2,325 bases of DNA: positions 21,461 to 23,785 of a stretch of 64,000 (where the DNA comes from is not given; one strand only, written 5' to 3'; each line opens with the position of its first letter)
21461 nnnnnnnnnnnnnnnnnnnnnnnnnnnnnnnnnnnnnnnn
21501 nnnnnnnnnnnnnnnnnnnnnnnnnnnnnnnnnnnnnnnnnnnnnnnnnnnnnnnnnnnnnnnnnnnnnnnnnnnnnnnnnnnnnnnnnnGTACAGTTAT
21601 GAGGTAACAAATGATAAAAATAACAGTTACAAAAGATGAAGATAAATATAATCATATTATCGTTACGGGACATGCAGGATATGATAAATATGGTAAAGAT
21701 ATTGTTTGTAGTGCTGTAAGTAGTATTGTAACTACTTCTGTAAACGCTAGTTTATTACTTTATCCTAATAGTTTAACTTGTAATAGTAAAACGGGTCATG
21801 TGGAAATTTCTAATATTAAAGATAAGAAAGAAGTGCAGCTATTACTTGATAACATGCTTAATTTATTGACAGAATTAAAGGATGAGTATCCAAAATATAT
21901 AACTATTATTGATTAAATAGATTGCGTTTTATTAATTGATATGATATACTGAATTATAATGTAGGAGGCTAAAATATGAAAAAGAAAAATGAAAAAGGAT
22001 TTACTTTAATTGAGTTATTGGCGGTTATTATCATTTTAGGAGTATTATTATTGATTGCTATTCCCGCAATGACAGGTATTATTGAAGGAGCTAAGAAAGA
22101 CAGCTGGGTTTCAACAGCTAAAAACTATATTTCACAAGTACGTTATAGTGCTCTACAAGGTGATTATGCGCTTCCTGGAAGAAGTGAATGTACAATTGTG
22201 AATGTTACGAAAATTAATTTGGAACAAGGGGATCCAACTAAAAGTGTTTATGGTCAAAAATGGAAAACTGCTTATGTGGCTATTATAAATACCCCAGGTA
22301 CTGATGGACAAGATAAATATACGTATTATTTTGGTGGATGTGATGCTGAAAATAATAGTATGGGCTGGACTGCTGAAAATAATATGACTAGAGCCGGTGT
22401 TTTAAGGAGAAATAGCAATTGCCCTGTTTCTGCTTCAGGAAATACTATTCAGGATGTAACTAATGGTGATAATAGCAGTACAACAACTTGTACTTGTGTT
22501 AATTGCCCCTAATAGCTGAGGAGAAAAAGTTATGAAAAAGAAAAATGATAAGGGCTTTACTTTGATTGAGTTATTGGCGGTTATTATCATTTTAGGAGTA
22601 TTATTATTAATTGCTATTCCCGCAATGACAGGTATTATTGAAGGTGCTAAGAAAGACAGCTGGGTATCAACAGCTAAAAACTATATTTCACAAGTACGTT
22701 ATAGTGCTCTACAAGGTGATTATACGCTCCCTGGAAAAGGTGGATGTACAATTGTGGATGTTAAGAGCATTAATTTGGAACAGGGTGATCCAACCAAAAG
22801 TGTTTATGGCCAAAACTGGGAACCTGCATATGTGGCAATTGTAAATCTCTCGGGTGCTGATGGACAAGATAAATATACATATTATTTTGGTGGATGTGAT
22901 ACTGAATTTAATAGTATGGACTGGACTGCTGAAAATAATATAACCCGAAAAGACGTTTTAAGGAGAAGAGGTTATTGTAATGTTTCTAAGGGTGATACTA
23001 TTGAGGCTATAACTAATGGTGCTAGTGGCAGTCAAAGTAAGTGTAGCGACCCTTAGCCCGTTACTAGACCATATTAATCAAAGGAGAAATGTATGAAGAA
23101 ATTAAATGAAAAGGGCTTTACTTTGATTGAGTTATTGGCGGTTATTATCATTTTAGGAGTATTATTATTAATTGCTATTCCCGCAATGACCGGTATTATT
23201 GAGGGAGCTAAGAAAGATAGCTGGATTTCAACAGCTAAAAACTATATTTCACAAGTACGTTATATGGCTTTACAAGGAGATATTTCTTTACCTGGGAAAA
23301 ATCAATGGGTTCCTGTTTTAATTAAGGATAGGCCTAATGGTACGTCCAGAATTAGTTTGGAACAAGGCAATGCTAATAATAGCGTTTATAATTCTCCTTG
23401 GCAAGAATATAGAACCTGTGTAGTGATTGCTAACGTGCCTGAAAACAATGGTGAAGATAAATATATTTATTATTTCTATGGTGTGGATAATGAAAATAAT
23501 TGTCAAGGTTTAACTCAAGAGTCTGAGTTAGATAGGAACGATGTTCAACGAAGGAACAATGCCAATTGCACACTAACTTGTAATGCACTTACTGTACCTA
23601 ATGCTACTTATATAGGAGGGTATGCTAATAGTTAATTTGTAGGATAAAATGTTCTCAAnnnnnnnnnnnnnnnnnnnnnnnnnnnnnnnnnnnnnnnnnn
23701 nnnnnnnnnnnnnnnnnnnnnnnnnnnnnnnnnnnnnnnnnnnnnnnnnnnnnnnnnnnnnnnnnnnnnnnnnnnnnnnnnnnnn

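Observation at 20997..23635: Surface-filament islet: SipW-type-signal protein, Prp-like protease and three tandem type IV pilins, without assembly ATPase genes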

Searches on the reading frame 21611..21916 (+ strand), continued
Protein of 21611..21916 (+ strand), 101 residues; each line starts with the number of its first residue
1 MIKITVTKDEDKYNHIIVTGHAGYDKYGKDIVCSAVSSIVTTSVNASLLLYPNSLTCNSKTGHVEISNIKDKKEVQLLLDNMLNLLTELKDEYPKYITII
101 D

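Call 39: search_protein_families(library=ncbifam, proteins=[L004:6001-6303:+, L006:5097-5408:+, L008:4244-4546:+, L010:1146-1448:+], max_evalue=0.01)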
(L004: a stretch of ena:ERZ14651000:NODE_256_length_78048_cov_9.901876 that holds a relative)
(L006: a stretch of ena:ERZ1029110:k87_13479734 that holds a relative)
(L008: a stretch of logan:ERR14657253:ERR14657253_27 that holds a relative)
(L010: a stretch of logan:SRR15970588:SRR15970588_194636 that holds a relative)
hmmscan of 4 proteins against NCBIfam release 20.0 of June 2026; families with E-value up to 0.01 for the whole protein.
L004:6001-6303:+ (100 aa): 12 families
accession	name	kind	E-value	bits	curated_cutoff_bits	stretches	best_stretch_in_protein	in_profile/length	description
NF011132.0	PRK14553.3-1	equivalog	2.2e-19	69.7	133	1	1-98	1-100/106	ribosomal-processing cysteine protease Prp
NF011131.0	PRK14553.2-4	equivalog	5.8e-17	62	225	1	11-99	12-104/113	ribosomal-processing cysteine protease Prp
NF011129.0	PRK14553.2-2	equivalog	9.9e-14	51.6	133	1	1-99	1-100/104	ribosomal-processing cysteine protease Prp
NF011126.0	PRK14553.1-6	equivalog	5.1e-13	49.2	135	1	1-100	1-108/112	ribosomal-processing cysteine protease Prp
NF011133.0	PRK14553.3-2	equivalog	5.6e-13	49.1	171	1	1-99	1-104/113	ribosomal-processing cysteine protease Prp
NF011125.0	PRK14553.1-5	equivalog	3.2e-11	43.6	201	1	1-99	1-102/105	ribosomal-processing cysteine protease Prp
NF011130.0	PRK14553.2-3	equivalog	1.9e-10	40.9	189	1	5-100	5-105/111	ribosomal-processing cysteine protease Prp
NF011122.0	PRK14553.1-1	equivalog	1.1e-07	32.1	166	1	8-79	9-85/108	ribosomal-processing cysteine protease Prp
NF011128.0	PRK14553.2-1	equivalog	2.6e-07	30.8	136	1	2-99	2-101/109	ribosomal-processing cysteine protease Prp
NF011127.0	PRK14553.1-7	equivalog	3e-07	30.7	122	1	1-97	1-107/123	ribosomal-processing cysteine protease Prp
NF011134.0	PRK14553.3-3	equivalog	1.4e-06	28.1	185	1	1-52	1-52/95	ribosomal-processing cysteine protease Prp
NF011124.0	PRK14553.1-4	equivalog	0.00015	21.8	186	1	13-55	14-57/114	ribosomal-processing cysteine protease Prp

L006:5097-5408:+ (103 aa): 12 families
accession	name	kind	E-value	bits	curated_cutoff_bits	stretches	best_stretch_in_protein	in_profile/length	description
NF011132.0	PRK14553.3-1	equivalog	1.4e-20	73.5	133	1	4-100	1-99/106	ribosomal-processing cysteine protease Prp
NF011129.0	PRK14553.2-2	equivalog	1.2e-13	51.3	133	1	4-102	1-100/104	ribosomal-processing cysteine protease Prp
NF011131.0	PRK14553.2-4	equivalog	1.4e-12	47.9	225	1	4-102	1-104/113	ribosomal-processing cysteine protease Prp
NF011126.0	PRK14553.1-6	equivalog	4.2e-11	43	135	1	4-102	1-107/112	ribosomal-processing cysteine protease Prp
NF011133.0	PRK14553.3-2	equivalog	6.8e-11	42.4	171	1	4-102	1-104/113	ribosomal-processing cysteine protease Prp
NF011130.0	PRK14553.2-3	equivalog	1.3e-09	38.2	189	1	4-103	1-105/111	ribosomal-processing cysteine protease Prp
NF011125.0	PRK14553.1-5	equivalog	4.5e-09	36.7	201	1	4-102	1-102/105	ribosomal-processing cysteine protease Prp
NF011122.0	PRK14553.1-1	equivalog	5e-08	33.2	166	1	4-75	1-76/108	ribosomal-processing cysteine protease Prp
NF011128.0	PRK14553.2-1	equivalog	3.3e-07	30.5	136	1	18-101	15-100/109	ribosomal-processing cysteine protease Prp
NF011134.0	PRK14553.3-3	equivalog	5.9e-06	26.1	185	1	11-102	8-93/95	ribosomal-processing cysteine protease Prp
NF011127.0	PRK14553.1-7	equivalog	1.8e-05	25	122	1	4-98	1-105/123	ribosomal-processing cysteine protease Prp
NF011124.0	PRK14553.1-4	equivalog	5.1e-05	23.3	186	1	4-83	1-81/114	ribosomal-processing cysteine protease Prp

L008:4244-4546:+ (100 aa): 13 families
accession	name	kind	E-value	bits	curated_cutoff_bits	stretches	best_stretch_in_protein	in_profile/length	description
NF011132.0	PRK14553.3-1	equivalog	2.3e-21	76.1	133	1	1-97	1-100/106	ribosomal-processing cysteine protease Prp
NF011129.0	PRK14553.2-2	equivalog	1.2e-16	60.9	133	1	1-99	1-101/104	ribosomal-processing cysteine protease Prp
NF011126.0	PRK14553.1-6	equivalog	4.2e-15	55.9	135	1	1-99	1-108/112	ribosomal-processing cysteine protease Prp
NF011131.0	PRK14553.2-4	equivalog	7.9e-14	51.9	225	1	8-99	10-105/113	ribosomal-processing cysteine protease Prp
NF011133.0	PRK14553.3-2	equivalog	3.6e-12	46.5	171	1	1-98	1-104/113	ribosomal-processing cysteine protease Prp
NF011125.0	PRK14553.1-5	equivalog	2.1e-11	44.2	201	1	1-99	1-103/105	ribosomal-processing cysteine protease Prp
NF011122.0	PRK14553.1-1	equivalog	1.4e-10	41.4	166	1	6-96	7-103/108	ribosomal-processing cysteine protease Prp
NF011134.0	PRK14553.3-3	equivalog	7.9e-10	38.6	185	1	1-99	1-94/95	ribosomal-processing cysteine protease Prp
NF011130.0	PRK14553.2-3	equivalog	9.8e-09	35.4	189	1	1-67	1-68/111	ribosomal-processing cysteine protease Prp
NF011124.0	PRK14553.1-4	equivalog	8.6e-08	32.3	186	1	1-98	1-107/114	ribosomal-processing cysteine protease Prp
NF011127.0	PRK14553.1-7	equivalog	4.5e-07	30.2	122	1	1-94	1-105/123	ribosomal-processing cysteine protease Prp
NF011128.0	PRK14553.2-1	equivalog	9.5e-07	29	136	1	1-96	1-99/109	ribosomal-processing cysteine protease Prp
NF011123.0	PRK14553.1-3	equivalog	0.0072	16.8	178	1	1-67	1-67/110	ribosomal-processing cysteine protease Prp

L010:1146-1448:+ (100 aa): 13 families
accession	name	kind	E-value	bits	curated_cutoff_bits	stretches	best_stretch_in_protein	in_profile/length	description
NF011132.0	PRK14553.3-1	equivalog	8.7e-18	64.5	133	1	1-98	1-100/106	ribosomal-processing cysteine protease Prp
NF011131.0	PRK14553.2-4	equivalog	2.7e-13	50.2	225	1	11-99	12-104/113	ribosomal-processing cysteine protease Prp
NF011129.0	PRK14553.2-2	equivalog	3.7e-13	49.7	133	1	1-99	1-100/104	ribosomal-processing cysteine protease Prp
NF011126.0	PRK14553.1-6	equivalog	1.7e-11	44.2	135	1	1-100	1-108/112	ribosomal-processing cysteine protease Prp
NF011133.0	PRK14553.3-2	equivalog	1.9e-11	44.2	171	1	1-98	1-103/113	ribosomal-processing cysteine protease Prp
NF011125.0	PRK14553.1-5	equivalog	2.8e-10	40.5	201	1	1-99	1-102/105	ribosomal-processing cysteine protease Prp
NF011134.0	PRK14553.3-3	equivalog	1.4e-07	31.4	185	1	1-98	1-92/95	ribosomal-processing cysteine protease Prp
NF011128.0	PRK14553.2-1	equivalog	9.2e-07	29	136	1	1-99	1-101/109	ribosomal-processing cysteine protease Prp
NF011130.0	PRK14553.2-3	equivalog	1.2e-06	28.6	189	1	4-91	6-96/111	ribosomal-processing cysteine protease Prp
NF011124.0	PRK14553.1-4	equivalog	1.4e-05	25.1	186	1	10-72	11-74/114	ribosomal-processing cysteine protease Prp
NF011127.0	PRK14553.1-7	equivalog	2.1e-05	24.7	122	1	1-96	1-106/123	ribosomal-processing cysteine protease Prp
NF011122.0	PRK14553.1-1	equivalog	4e-05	23.8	166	1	8-52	9-53/108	ribosomal-processing cysteine protease Prp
NF011123.0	PRK14553.1-3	equivalog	0.00033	21.1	178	1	2-98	2-100/110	ribosomal-processing cysteine protease Prp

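Call 75: find_encoding_contigs(protein=P0006, flank=3000, max_places=6)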
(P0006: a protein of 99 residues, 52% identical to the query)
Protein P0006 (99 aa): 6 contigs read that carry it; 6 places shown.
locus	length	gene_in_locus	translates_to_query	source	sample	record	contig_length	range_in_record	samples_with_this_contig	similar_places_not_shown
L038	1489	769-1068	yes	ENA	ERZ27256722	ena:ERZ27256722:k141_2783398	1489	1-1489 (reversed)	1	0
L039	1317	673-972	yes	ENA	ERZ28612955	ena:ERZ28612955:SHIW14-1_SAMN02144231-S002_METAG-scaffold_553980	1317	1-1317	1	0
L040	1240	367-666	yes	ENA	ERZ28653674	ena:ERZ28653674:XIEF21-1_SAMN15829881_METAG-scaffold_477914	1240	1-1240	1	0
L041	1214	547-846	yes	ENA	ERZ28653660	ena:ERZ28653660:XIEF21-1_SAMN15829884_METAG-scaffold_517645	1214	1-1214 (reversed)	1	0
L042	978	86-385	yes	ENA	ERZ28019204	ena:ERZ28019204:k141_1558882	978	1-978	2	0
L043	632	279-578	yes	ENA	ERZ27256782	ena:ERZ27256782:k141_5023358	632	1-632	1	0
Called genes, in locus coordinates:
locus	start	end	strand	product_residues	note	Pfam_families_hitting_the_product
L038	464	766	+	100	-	PF00829:Ribosomal_L21p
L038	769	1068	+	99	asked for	PF04327:Peptidase_Prp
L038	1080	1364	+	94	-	PF01016:Ribosomal_L27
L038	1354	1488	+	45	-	?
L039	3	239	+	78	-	?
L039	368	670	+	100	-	PF00829:Ribosomal_L21p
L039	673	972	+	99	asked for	PF04327:Peptidase_Prp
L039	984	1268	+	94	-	PF01016:Ribosomal_L27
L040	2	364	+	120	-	?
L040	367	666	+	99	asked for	PF04327:Peptidase_Prp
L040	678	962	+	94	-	PF01016:Ribosomal_L27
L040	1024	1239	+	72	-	?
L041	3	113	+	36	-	?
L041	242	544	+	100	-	PF00829:Ribosomal_L21p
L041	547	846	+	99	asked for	PF04327:Peptidase_Prp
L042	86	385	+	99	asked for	PF04327:Peptidase_Prp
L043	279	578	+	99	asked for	PF04327:Peptidase_Prp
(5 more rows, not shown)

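Call 80: search_protein_families(library=pfam, proteins=[L033:12355-13371:+], max_evalue=0.01)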
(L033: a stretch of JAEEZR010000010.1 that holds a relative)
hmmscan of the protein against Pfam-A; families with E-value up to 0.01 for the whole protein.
L033:12355-13371:+ (339 aa): 1 family
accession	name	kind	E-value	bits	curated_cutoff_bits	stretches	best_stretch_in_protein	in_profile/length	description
PF07963.17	N_methyl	-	1e-08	34.8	21.2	1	1-26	1-26/27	Prokaryotic N-terminal methylation motif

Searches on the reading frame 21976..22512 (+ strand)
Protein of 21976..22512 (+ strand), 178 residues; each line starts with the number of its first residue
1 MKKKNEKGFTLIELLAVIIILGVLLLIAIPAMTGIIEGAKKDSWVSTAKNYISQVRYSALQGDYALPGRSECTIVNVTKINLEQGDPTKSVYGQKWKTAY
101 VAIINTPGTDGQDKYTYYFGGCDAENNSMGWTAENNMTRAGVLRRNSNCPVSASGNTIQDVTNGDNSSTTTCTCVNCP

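Call 6: search_protein_families(library=pfam, proteins=[window:21976-22512:+], max_evalue=0.1)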
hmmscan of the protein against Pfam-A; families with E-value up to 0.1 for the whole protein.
window:21976-22512:+ (178 aa): 1 family
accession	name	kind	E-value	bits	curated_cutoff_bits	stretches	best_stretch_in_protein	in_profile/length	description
PF07963.17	N_methyl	-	7.1e-09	35.3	21.2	1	3-29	1-27/27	Prokaryotic N-terminal methylation motif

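Call 7: search_protein_families(library=ncbifam, proteins=[window:21976-22512:+], max_evalue=0.1)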
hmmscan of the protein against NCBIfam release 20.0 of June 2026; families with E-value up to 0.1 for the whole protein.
window:21976-22512:+ (178 aa): 15 families
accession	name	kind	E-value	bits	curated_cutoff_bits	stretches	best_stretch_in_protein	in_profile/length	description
NF040999.1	pilin_ComGC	equivalog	2.8e-08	33.9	75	1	6-57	1-52/84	competence type IV pilus major pilin ComGC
NF007862.0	PRK10574.1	equivalog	1.1e-07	32.1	138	1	4-131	2-133/145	prepilin peptidase-dependent pilin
TIGR02532.1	IV_pilin_GFxxxE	domain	2.5e-07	30.3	16.3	1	7-29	2-24/24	prepilin-type N-terminal cleavage/methylation domain-containing protein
TIGR01710.1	typeII_sec_gspG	equivalog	7.4e-07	29.3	88.85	1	7-103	1-89/134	type II secretion system major pseudopilin GspG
NF041775.1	typeIV_PilA_Myxo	equivalog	0.00011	22.3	400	1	6-35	10-39/214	type IV pilin protein PilA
TIGR02596.1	TIGR02596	subfamily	0.0004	20.5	70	1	9-43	1-35/196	Verru_Chthon cassette protein D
NF040982.1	ComGD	equivalog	0.00044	20.7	70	1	6-55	1-50/139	competence type IV pilus minor pilin ComGD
TIGR01708.2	typeII_sec_gspH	equivalog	0.00054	20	80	1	6-31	1-26/169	type II secretion system minor pseudopilin GspH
NF041013.1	T4P_ComGE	equivalog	0.00071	19.6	49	1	4-40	1-37/83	competence type IV pilus minor pilin ComGE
NF007800.0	PRK10506.1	equivalog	0.0035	17.2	158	1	3-59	5-61/163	prepilin peptidase-dependent protein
NF041002.1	pilin_ComGF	equivalog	0.015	15.5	80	1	6-37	1-31/139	competence type IV pilus minor pilin ComGF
NF047827.1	T3SSXpsH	equivalog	0.015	15.1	160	1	7-59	1-50/145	type II secretion system protein XpsH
NF038304.1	EPS_HpsC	equivalog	0.039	13.5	200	1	3-33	17-44/318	hormogonium polysaccharide secretion pseudopilin HpsC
NF038303.1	EPS_HpsB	equivalog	0.063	13.3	150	1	6-66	2-66/211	hormogonium polysaccharide secretion pseudopilin HpsB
TIGR02599.1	TIGR02599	subfamily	0.088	12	256.5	0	8-34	1-27/361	Verru_Chthon cassette protein C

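Call 31: list_cluster_members(proteins=[P0001, P0002, window:21976-22512:+, window:22532-23056:+, window:23093-23635:+, window:19285-20937:+])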
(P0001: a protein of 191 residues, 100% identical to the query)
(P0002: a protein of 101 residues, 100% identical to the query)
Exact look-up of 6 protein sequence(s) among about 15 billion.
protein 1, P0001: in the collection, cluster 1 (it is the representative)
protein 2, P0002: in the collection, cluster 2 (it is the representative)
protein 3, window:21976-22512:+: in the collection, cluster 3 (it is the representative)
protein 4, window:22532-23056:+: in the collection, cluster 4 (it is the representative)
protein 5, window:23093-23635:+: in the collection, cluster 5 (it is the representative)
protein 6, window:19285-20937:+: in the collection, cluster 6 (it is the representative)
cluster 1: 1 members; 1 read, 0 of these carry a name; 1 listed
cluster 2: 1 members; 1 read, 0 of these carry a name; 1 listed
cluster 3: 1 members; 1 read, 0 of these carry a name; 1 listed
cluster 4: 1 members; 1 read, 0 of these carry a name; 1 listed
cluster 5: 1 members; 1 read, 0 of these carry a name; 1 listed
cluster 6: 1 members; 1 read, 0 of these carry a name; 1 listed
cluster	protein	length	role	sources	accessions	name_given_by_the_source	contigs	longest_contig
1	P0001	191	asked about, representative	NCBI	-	-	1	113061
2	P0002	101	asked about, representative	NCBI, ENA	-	-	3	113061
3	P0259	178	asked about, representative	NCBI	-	-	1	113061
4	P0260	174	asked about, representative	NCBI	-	-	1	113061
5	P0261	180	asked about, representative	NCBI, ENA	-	-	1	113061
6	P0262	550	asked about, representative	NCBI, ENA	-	-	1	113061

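Call 58: find_related_loci(query=window:21976-22512:+, collection=metagenome_contigs, flank=10000)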
Query window:21976-22512:+ (178 aa) in metagenome_contigs; peptide patterns used: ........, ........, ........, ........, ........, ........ (x = any residue, [..] = any of these).
153 stretches matched a pattern; 3 encode a relative of the query (tblastn E <= 1e-3); 3 distinct loci.
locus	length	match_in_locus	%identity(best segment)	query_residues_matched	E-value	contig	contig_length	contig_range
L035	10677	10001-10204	41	3-68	2e-11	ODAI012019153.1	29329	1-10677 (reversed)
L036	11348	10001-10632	61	1-33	2e-7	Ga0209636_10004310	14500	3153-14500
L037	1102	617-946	33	1-116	7e-6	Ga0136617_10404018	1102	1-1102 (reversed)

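Call 86: search_solved_structures(query=A1, max_evalue=0.1)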
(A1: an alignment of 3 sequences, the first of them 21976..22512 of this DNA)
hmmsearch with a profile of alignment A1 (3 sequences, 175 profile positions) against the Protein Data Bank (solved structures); distinct sequences matched with E-value up to 0.1: 15.
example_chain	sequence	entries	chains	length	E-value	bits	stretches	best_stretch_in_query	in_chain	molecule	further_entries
9egp_A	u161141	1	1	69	4.4e-07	33.1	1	2-38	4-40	Geopilin domain 1 protein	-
7tgg_A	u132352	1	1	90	1.9e-06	31.1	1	2-34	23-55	Geopilin domain 1 protein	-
8pfb_G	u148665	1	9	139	4e-06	30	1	9-68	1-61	Type IV pilin PilE1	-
9lab_B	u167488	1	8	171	9.6e-05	25.5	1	4-35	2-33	MSHA major pilin subunit MshA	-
9laa_A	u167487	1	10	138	0.00058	23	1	4-35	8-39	Type IV pilin protein PilA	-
8qqj_J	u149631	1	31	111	0.0015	21.6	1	9-59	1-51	Type IV narrow pilus major component PilA5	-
2m7g_A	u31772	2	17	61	0.0016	21.5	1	9-34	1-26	Geopilin domain 1 protein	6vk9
5wda_A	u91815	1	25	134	0.003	20.6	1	9-46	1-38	General secretion pathway protein G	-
6xxe_A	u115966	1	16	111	0.0052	19.8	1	9-50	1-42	Uncharacterized protein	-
8tob_GA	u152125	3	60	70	0.024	17.7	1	10-48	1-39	Fimbrial protein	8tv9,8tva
8tj2_C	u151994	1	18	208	0.034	17.2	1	9-34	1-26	Type IV major pilin protein PilA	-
6gv9_A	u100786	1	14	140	0.047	16.7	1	9-61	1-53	Prepilin peptidase-dependent protein D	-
8tum_e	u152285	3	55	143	0.054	16.5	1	9-38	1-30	Type IV major pilin protein PilA | Pilin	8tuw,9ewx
3sok_A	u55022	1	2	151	0.054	16.5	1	9-36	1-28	Fimbrial protein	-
1oqw_A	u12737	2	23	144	0.079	16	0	9-35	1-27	Fimbrial protein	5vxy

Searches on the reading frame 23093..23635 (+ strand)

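Call 6: search_protein_families(library=pfam, proteins=[window:23093-23635:+], max_evalue=0.1)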
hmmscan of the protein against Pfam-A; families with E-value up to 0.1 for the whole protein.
window:23093-23635:+ (180 aa): 2 families
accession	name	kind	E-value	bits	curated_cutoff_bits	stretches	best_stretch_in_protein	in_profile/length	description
PF07963.17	N_methyl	-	8.2e-08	32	21.2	1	5-29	3-27/27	Prokaryotic N-terminal methylation motif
PF09097.16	Phage-tail_1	-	0.074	13.3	27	0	7-61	124-175/196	Baseplate structural protein, domain 1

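Call 7: search_protein_families(library=ncbifam, proteins=[window:23093-23635:+], max_evalue=0.1)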
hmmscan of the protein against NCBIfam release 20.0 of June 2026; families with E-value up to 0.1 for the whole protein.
window:23093-23635:+ (180 aa): 14 families
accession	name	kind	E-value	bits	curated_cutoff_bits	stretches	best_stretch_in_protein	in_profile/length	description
NF040999.1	pilin_ComGC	equivalog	2.4e-08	34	75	1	6-60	1-55/84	competence type IV pilus major pilin ComGC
TIGR01710.1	typeII_sec_gspG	equivalog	6.4e-08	32.7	88.85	1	7-105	1-97/134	type II secretion system major pseudopilin GspG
TIGR02532.1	IV_pilin_GFxxxE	domain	2.4e-07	30.3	16.3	1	7-29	2-24/24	prepilin-type N-terminal cleavage/methylation domain-containing protein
NF007862.0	PRK10574.1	equivalog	4e-06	27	138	1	5-61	3-59/145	prepilin peptidase-dependent pilin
NF041775.1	typeIV_PilA_Myxo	equivalog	9.7e-05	22.4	400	1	6-35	10-39/214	type IV pilin protein PilA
NF040982.1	ComGD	equivalog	0.00033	21.1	70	1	6-59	1-54/139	competence type IV pilus minor pilin ComGD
TIGR02596.1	TIGR02596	subfamily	0.00052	20.1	70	1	9-60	1-52/196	Verru_Chthon cassette protein D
NF041013.1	T4P_ComGE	equivalog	0.0013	18.8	49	1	6-41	3-38/83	competence type IV pilus minor pilin ComGE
NF041002.1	pilin_ComGF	equivalog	0.013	15.7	80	1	6-37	1-31/139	competence type IV pilus minor pilin ComGF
NF047827.1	T3SSXpsH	equivalog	0.014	15.2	160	1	7-59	1-50/145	type II secretion system protein XpsH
TIGR01708.2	typeII_sec_gspH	equivalog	0.017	15.1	80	1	6-31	1-26/169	type II secretion system minor pseudopilin GspH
NF007800.0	PRK10506.1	equivalog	0.018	14.8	158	1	5-56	7-58/163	prepilin peptidase-dependent protein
NF038303.1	EPS_HpsB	equivalog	0.056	13.4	150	0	6-84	2-71/211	hormogonium polysaccharide secretion pseudopilin HpsB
TIGR02599.1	TIGR02599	subfamily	0.092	12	256.5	0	8-34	1-27/361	Verru_Chthon cassette protein C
